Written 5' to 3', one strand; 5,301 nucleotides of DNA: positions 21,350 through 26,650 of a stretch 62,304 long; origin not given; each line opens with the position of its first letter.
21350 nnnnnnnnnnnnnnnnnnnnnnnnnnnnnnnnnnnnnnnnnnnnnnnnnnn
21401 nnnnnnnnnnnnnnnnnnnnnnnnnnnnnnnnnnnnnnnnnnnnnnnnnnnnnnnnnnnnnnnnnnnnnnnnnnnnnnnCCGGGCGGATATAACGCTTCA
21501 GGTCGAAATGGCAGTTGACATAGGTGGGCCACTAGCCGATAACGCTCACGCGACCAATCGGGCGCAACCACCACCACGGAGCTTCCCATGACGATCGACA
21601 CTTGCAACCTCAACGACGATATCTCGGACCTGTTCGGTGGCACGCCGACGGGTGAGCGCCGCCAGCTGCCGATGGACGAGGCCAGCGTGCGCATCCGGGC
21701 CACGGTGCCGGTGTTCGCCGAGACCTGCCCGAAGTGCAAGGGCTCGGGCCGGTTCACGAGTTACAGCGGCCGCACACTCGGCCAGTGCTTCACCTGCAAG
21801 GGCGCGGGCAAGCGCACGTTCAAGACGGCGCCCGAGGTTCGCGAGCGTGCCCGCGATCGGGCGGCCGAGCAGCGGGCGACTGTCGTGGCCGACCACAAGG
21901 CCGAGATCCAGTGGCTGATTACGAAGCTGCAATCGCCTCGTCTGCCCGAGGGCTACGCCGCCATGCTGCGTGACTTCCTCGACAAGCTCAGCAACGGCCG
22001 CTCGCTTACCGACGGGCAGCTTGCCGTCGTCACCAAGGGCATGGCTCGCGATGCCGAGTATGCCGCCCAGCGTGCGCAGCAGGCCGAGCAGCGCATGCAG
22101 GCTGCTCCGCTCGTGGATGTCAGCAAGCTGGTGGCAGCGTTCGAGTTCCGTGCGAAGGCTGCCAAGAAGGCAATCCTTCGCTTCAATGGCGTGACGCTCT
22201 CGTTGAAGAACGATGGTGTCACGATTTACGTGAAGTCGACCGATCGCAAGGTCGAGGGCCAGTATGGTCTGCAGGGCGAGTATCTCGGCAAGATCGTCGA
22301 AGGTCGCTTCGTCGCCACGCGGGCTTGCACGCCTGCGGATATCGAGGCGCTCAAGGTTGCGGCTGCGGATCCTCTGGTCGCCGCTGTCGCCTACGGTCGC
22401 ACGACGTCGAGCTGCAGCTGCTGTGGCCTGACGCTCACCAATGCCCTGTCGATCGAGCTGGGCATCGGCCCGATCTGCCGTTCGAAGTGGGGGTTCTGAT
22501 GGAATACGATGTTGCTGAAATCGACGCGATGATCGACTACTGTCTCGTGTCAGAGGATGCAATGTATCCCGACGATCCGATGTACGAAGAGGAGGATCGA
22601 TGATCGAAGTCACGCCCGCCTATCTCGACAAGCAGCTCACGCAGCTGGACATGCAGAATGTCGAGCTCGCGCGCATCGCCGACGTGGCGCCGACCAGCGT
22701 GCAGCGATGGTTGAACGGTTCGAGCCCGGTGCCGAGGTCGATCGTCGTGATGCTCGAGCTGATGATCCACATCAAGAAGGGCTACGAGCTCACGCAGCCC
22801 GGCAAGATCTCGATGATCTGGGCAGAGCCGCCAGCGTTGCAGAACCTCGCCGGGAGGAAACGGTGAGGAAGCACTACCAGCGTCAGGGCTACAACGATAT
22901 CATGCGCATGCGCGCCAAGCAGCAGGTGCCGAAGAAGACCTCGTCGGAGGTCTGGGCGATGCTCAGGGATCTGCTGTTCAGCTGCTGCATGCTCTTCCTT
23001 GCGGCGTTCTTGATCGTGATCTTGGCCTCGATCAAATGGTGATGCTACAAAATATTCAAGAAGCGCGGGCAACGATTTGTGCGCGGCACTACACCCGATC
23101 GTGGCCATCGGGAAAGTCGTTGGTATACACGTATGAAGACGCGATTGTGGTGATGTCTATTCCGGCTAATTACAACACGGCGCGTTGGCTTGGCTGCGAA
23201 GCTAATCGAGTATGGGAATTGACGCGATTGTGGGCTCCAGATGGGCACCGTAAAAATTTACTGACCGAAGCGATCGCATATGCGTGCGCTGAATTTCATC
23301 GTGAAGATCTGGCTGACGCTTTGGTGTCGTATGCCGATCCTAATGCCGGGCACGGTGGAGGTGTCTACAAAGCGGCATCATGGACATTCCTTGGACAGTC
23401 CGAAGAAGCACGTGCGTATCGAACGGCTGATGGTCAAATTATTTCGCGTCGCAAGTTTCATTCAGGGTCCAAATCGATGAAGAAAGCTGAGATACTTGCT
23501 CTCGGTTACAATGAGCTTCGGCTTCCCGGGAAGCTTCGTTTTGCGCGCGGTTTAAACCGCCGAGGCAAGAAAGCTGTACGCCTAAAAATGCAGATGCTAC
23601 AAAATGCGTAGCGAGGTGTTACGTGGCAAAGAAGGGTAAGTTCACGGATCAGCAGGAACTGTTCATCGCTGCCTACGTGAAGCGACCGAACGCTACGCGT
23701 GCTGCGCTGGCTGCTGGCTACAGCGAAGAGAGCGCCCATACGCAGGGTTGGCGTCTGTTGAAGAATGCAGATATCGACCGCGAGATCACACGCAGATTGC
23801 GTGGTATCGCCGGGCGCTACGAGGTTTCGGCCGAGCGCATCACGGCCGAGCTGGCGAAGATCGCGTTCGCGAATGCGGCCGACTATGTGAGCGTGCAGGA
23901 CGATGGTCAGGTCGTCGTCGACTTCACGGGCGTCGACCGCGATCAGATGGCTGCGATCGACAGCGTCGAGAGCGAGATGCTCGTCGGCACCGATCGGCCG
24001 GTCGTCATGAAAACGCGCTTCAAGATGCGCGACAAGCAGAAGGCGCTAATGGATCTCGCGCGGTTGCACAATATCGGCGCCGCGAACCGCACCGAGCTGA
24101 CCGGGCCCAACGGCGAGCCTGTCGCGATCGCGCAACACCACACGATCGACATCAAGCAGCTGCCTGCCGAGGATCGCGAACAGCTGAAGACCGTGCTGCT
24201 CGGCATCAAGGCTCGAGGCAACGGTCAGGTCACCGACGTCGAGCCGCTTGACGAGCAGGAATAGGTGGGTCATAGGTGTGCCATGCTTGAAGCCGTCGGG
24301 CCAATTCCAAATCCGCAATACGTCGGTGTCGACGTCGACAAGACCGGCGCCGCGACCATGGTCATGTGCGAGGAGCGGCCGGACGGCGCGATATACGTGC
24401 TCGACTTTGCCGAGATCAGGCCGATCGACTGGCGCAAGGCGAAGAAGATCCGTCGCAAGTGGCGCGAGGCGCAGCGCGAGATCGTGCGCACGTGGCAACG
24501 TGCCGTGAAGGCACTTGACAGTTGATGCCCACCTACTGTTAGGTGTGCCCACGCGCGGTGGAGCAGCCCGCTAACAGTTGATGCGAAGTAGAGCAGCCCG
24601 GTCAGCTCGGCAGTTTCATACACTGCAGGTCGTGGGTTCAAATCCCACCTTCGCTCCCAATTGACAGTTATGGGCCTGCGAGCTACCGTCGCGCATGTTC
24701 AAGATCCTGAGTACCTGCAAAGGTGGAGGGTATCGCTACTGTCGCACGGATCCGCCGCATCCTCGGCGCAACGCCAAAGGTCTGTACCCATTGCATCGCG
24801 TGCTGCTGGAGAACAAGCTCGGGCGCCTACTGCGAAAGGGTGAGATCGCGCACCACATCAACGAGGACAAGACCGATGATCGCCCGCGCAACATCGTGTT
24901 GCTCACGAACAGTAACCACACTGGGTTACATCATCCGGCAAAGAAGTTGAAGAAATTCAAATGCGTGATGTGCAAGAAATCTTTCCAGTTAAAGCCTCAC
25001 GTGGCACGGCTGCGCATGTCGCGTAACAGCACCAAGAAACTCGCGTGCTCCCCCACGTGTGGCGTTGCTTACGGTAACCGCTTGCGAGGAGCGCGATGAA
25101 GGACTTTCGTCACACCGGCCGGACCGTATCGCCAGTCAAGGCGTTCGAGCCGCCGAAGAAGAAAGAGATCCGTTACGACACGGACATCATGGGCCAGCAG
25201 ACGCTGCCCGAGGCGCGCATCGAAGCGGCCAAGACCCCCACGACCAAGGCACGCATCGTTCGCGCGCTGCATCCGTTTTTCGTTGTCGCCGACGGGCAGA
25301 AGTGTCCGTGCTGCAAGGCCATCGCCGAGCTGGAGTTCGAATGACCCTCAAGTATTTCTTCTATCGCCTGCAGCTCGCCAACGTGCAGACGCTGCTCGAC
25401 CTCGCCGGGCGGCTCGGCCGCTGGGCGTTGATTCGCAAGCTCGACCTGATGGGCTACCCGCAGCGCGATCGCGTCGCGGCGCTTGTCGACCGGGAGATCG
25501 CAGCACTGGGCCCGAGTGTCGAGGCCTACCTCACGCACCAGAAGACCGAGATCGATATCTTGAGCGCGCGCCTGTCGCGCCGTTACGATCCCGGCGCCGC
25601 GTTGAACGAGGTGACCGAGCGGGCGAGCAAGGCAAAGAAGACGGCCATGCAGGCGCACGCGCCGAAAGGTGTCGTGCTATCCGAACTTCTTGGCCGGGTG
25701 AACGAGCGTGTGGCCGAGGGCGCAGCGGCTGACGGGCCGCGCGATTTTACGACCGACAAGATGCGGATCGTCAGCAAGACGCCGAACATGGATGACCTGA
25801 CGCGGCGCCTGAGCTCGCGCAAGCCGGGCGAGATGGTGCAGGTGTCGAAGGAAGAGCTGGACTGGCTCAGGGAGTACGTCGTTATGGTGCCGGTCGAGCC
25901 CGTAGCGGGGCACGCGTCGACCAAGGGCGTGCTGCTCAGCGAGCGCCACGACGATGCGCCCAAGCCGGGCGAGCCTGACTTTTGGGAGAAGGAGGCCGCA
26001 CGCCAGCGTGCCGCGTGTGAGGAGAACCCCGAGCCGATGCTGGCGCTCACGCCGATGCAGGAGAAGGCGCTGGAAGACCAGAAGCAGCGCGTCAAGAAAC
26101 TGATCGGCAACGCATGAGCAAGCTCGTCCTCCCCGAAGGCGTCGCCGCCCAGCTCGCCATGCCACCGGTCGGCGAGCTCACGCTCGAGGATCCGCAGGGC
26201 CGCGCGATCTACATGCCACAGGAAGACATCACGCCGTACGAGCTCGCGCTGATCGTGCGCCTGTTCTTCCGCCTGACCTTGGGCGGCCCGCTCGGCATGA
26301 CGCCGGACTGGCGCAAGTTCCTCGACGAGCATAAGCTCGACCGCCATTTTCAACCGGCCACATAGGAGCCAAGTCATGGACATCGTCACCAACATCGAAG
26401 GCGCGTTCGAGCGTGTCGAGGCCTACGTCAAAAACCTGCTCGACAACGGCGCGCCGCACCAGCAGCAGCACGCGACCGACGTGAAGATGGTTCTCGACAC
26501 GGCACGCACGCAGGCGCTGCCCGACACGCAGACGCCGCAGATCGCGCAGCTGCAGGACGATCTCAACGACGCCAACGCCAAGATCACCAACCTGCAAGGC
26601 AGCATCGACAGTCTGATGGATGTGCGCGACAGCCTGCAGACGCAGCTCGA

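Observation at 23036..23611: AT-rich Mom-like DNA hypermodification cassette bounded by an exact 13-bp direct repeat upstream of terS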

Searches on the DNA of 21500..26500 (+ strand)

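Call 7: search_dna_similar(query=window:21500-26500:+, collection=phages, mode=distant, max_rows=30)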
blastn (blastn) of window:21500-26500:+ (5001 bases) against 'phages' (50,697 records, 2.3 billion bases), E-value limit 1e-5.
Records with a match: 29; places in all: 29; records where one place covers at least 80% of the query: 0.
Best place of each record, by identity: 80-90% 18; 60-80% 11.
By first word of the organism name: Gordonia 4; Mycobacterium 4; Microbacterium 4; Pseudomonas 3; Xanthomonas 3; Vibrio 3; Erythrobacter 2; Caulobacter 2; Clavibacter 2; Bacteriophage 1; and 1 more.
By host as written in the record: Gordonia terrae 3612 4; Xanthomonas translucens pv. translucens (DSM 18974) 2; Caulobacter vibrioides CB15 2; Clavibacter michiganensis CN18-4 2; Mycobacterium chelonae ATCC 35752_DMP1 2; Microbacterium paraoxydans NRRL B-14843 2; Vibrio alginolyticus ATCC 17749 2; Erythrobacter sp. JL475 1; and 12 more.
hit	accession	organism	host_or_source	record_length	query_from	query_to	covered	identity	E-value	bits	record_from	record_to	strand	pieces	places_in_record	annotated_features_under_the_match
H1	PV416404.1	Erythrobacter phage XM05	Erythrobacter sp. JL475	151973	209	337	3%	72.9%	1e-8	71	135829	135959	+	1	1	hypothetical protein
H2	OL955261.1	Erythrobacter phage vB_EliS-L02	Erythrobacter sp.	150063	221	338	2%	77.1%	3e-15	92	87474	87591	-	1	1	hypothetical protein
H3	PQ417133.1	Pseudomonas phage vB_VIPPAETPH1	Pseudomonas aeruginosa OMCS-21-1583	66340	884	987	2%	77.6%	9e-10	73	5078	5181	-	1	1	hypothetical protein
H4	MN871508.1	Pseudomonas phage pasz2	Pseudomonas aeruginosa PAO1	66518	884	987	2%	77.6%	9e-10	73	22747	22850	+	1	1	record has no annotation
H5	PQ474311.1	Pseudomonas phage T34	Pseudomonas aeruginosa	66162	884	987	2%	77.6%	9e-10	73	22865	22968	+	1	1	hypothetical protein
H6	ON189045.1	Xanthomonas phage Elanor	Xanthomonas translucens pv. translucens ...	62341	3079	3160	2%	82.9%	2e-12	83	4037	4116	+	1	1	none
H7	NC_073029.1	Xanthomonas phage Elanor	Xanthomonas translucens pv. translucens ...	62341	3079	3160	2%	82.9%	2e-12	83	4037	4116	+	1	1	none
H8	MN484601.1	Gordonia phage Sixama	Gordonia terrae 3612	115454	3083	3161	2%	82.5%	3e-10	75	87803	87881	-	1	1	157: tRNA-Met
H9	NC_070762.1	Gordonia phage Sixama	Gordonia terrae 3612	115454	3083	3161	2%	82.5%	3e-10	75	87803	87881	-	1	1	157: tRNA-Met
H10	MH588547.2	Caulobacter phage CcrSC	Caulobacter vibrioides CB15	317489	3080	3163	2%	77.4%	2e-6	64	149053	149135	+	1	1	tRNA-Met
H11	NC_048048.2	Caulobacter phage CcrSC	Caulobacter vibrioides CB15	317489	3080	3163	2%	77.4%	2e-6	64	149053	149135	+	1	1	tRNA-Met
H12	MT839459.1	Bacteriophage sp.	human fecal samples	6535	3084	3161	2%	78.2%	6e-6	62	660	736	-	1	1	record has no annotation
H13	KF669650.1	Clavibacter phage CN1A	Clavibacter michiganensis CN18-4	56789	3082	3155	1%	81.1%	4e-8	68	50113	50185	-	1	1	none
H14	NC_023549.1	Clavibacter phage CN1A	Clavibacter michiganensis CN18-4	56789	3082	3155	1%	81.1%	4e-8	68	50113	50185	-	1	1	none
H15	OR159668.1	Mycobacterium phage Aegeus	Mycobacterium chelonae ATCC 35752_DMP1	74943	3083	3155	1%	79.7%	2e-6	64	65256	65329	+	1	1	119: tRNA-Met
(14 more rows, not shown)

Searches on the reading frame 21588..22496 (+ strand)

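Call 4: search_protein_families(library=pfam, proteins=[window:21588-22496:+], max_evalue=0.1)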
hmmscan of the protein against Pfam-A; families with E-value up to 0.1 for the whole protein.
window:21588-22496:+ (303 aa): 6 families
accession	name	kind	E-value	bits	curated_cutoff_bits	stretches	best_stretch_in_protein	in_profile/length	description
PF19474.4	DUF6011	-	2.1e-13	50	26.6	1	266-302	1-37/37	Family of unknown function (DUF6011)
PF25112.1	zf-AtTam37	-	0.00054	21.1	27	1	66-115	20-69/111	AtTam37 zinc finger region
PF15777.11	Anti-TRAP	-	0.00063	20.1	32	1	40-74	6-40/59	Tryptophan RNA-binding attenuator protein inhibitory protein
PF13453.11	Zn_ribbon_TFIIB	-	0.015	15.1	22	1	46-72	1-27/41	Transcription factor zinc-finger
PF00684.25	DnaJ_CXXCXGXG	-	0.03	15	32.7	2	47-78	1-29/65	DnaJ central domain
PF12760.12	Zn_ribbon_IS1595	-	0.044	14.2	25.4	1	46-71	20-44/46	Transposase zinc-ribbon domain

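Call 5: search_protein_families(library=phrogs, proteins=[window:21588-22496:+], max_evalue=0.01)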
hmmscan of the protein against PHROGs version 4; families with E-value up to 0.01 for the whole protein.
window:21588-22496:+ (303 aa): 15 families
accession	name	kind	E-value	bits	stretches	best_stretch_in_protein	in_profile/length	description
phrog_4046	-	unknown function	2.1e-58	199.2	1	29-303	30-301/301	-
phrog_636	-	unknown function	1.1e-13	53.1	1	87-302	53-233/254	-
phrog_6032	-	unknown function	1.2e-07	32.8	1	254-300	227-273/296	-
phrog_32167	-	unknown function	4.2e-07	30.9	1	34-96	144-208/285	-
phrog_4095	-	unknown function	5e-07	30.6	1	43-93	33-86/234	-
phrog_37598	-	unknown function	1.2e-06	29.5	1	43-104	54-115/163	-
phrog_9961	-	unknown function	5.1e-05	24.9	1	44-76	7-38/99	-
phrog_8897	-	unknown function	0.00075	20.9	1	26-75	65-114/119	-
phrog_12574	-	unknown function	0.00098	20.4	1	45-74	37-66/75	-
phrog_12580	-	unknown function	0.002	18.4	1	260-300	213-255/256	-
phrog_31080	-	unknown function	0.0023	18.7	1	37-84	31-77/188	-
phrog_20259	-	unknown function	0.0032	18.3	0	223-300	56-136/140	-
phrog_30451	-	unknown function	0.0034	17.9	1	45-98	23-79/287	-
phrog_8027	-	unknown function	0.0079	17.4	0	46-89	7-52/153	-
phrog_26458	-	unknown function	0.008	17.7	0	45-79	2-34/100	-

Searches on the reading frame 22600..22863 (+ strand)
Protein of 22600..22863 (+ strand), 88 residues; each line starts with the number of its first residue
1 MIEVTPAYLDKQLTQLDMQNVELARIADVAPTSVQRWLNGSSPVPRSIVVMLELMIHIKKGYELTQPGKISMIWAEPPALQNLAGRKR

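Call 4: search_protein_families(library=pfam, proteins=[window:22600-22863:+], max_evalue=0.1)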
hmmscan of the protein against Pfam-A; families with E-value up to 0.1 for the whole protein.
window:22600-22863:+ (88 aa): 2 families
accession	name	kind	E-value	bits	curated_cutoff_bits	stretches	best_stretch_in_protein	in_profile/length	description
PF01381.28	HTH_3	-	0.00074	19.9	23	1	13-43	5-36/55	Helix-turn-helix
PF15943.11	YdaS_toxin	-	0.0042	17.3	30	1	21-55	12-46/65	Bacterial toxin YdaS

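Call 5: search_protein_families(library=phrogs, proteins=[window:22600-22863:+], max_evalue=0.01)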
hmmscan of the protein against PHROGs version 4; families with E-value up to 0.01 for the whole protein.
window:22600-22863:+ (88 aa): 5 families
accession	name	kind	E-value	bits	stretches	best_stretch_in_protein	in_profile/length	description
phrog_3626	-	unknown function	0.00019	22.5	1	20-59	28-65/82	-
phrog_2328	-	transcription regulation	0.0021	18.8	1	10-56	21-67/128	transcriptional repressor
phrog_4779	-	transcription regulation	0.0064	18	1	8-58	6-56/98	transcriptional regulator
phrog_23106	-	unknown function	0.0081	17.2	1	10-57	22-67/102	-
phrog_18342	-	transcription regulation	0.0083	17.2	0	15-41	29-55/123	transcriptional repressor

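Call 30: find_related_loci(query=window:22600-22863:+, collection=viral_contigs, flank=4000)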
Query window:22600-22863:+ (88 aa) in viral_contigs; peptide patterns used: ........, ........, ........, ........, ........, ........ (x = any residue, [..] = any of these).
14 stretches matched a pattern; 2 encode a relative of the query (tblastn E <= 1e-3); 2 distinct loci.
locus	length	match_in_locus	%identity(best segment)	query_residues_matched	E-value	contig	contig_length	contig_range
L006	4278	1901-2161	87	1-87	2e-50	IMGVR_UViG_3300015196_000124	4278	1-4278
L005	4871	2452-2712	87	1-87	2e-50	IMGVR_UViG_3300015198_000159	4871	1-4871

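Call 32: find_related_loci(query=A1, collection=metagenome_contigs, flank=5000)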
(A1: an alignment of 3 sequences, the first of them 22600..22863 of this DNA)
Query A1 (88 aa) in metagenome_contigs; peptide patterns used: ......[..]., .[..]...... (x = any residue, [..] = any of these).
98 stretches matched a pattern, but none encodes a relative of the query by tblastn (E <= 1e-3).

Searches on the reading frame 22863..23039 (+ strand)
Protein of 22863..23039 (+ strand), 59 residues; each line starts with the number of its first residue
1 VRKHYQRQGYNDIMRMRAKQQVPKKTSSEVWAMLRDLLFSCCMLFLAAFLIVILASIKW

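Call 75: search_protein_families(library=pfam, proteins=[window:22863-23039:+], max_evalue=0.01)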
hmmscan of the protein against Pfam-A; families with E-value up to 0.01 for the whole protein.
window:22863-23039:+ (59 aa): 0 families
